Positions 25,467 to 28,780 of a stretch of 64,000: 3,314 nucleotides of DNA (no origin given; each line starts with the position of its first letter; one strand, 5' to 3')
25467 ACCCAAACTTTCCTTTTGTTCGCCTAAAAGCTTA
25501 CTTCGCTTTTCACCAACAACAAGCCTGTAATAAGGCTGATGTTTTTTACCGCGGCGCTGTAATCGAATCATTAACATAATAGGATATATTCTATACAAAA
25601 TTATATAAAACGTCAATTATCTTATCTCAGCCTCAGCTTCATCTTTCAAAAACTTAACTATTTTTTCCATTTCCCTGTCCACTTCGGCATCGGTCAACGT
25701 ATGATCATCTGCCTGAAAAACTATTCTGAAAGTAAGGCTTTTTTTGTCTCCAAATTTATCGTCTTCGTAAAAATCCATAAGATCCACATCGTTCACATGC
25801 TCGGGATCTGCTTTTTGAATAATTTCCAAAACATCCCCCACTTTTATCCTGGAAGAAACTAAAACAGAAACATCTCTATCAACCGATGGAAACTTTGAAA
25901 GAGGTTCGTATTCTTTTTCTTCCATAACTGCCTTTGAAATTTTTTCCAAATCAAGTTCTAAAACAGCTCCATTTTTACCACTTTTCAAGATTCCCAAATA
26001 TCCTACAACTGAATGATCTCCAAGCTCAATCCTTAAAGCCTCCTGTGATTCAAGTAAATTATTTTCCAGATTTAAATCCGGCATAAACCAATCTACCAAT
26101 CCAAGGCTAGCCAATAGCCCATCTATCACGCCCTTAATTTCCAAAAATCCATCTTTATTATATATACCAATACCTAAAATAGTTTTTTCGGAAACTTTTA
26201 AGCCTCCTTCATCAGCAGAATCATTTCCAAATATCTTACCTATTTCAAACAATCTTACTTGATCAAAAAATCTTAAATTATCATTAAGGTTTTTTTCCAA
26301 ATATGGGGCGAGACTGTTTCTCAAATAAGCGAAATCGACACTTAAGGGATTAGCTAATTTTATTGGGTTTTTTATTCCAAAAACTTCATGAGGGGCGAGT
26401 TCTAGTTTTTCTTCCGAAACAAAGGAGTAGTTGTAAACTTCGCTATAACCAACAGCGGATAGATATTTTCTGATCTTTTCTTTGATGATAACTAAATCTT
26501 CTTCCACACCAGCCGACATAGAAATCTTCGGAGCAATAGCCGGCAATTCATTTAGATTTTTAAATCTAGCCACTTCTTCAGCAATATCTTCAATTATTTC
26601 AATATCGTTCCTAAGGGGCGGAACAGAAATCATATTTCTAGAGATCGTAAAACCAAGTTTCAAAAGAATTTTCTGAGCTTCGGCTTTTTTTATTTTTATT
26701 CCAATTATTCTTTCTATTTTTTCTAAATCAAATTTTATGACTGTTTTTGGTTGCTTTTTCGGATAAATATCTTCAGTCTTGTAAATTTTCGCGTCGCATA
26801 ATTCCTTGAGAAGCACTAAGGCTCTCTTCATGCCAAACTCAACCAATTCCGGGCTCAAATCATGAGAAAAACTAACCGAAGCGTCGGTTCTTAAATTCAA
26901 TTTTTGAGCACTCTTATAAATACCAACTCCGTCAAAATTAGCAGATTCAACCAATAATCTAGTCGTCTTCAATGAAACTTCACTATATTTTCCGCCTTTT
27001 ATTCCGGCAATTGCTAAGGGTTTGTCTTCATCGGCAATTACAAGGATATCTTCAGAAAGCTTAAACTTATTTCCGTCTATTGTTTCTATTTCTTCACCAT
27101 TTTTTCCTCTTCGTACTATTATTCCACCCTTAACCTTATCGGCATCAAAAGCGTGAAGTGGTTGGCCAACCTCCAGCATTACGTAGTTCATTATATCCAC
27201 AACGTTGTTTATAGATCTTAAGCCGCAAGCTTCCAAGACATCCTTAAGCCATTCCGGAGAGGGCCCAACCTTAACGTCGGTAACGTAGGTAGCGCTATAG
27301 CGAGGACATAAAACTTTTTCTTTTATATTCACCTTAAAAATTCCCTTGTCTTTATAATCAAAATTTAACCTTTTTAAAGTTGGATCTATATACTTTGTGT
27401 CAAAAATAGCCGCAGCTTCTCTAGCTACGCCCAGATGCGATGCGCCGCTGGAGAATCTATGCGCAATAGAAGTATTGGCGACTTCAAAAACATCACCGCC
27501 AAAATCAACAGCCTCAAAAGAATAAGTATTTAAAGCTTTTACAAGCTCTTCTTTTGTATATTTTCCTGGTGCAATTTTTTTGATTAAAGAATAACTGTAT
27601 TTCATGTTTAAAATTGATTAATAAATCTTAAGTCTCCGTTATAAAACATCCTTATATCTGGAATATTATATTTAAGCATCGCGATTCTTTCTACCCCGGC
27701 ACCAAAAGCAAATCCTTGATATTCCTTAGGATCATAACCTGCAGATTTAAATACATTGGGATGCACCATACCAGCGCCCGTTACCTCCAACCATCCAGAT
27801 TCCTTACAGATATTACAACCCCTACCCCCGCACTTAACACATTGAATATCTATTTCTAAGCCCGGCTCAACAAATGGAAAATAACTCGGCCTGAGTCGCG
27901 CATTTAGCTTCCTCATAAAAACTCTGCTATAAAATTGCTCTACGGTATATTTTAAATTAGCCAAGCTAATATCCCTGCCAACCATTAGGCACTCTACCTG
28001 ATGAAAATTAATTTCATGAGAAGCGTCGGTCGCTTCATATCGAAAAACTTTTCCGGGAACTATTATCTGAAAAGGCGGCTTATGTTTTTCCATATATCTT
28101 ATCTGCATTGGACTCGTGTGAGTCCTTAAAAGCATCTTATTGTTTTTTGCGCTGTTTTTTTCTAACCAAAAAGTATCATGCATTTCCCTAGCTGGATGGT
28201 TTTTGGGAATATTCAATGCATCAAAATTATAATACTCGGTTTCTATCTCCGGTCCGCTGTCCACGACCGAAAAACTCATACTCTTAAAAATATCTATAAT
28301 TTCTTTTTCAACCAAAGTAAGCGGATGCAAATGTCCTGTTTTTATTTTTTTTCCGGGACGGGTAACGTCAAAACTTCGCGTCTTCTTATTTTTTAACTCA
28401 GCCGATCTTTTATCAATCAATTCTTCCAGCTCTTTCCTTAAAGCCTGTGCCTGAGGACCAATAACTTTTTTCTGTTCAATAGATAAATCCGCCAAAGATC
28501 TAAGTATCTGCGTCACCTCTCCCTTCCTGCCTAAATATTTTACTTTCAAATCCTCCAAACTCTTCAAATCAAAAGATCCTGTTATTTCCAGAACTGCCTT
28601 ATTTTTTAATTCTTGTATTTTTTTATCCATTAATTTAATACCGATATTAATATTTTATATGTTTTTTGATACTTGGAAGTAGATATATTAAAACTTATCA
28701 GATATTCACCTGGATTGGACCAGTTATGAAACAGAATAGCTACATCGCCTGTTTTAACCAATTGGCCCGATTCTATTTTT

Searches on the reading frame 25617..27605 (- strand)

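Call 54: search_protein_families(library=pfam, proteins=[window:25617-27605:-], max_evalue=0.0001)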
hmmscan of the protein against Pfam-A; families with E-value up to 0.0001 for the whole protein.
window:25617-27605:- (662 aa): 4 families
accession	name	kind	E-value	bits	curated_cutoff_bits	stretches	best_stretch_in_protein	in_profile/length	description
PF03483.22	B3_4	-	9.6e-63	211.3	29.3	1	100-270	2-173/174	B3/4 domain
PF17759.6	tRNA_synthFbeta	-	1.3e-29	103.7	22.4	1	354-541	1-194/214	Phenylalanyl tRNA synthetase beta chain CLM domain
PF03147.19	FDX-ACB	-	5.7e-26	91.2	31.1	1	570-662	1-94/94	Ferredoxin-fold anticodon binding domain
PF03484.21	B5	-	3.2e-17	62.9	28.6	1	290-348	1-64/67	tRNA synthetase B5 domain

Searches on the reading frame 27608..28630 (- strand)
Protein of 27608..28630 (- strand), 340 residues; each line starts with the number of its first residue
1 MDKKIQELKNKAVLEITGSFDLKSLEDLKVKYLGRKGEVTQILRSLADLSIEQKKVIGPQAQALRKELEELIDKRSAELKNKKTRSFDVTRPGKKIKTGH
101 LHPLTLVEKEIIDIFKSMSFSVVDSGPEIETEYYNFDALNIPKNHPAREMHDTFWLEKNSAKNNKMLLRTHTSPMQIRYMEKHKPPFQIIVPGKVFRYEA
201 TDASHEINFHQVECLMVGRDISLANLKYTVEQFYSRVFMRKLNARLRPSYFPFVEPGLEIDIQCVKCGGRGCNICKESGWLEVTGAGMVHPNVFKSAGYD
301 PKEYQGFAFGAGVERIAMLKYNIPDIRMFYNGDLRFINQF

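Call 54: search_protein_families(library=pfam, proteins=[window:27608-28630:-], max_evalue=0.0001)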
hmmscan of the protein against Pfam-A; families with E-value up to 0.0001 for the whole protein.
window:27608-28630:- (340 aa): 2 families
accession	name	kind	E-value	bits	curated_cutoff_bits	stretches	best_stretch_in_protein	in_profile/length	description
PF01409.25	tRNA-synt_2d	-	4.4e-102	341.2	19.8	1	87-340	2-246/246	tRNA synthetases class II core domain (F)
PF02912.23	Phe_tRNA-synt_N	-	1.3e-18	67.1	22.3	1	21-83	2-64/69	Aminoacyl tRNA synthetase class II, N-terminal domain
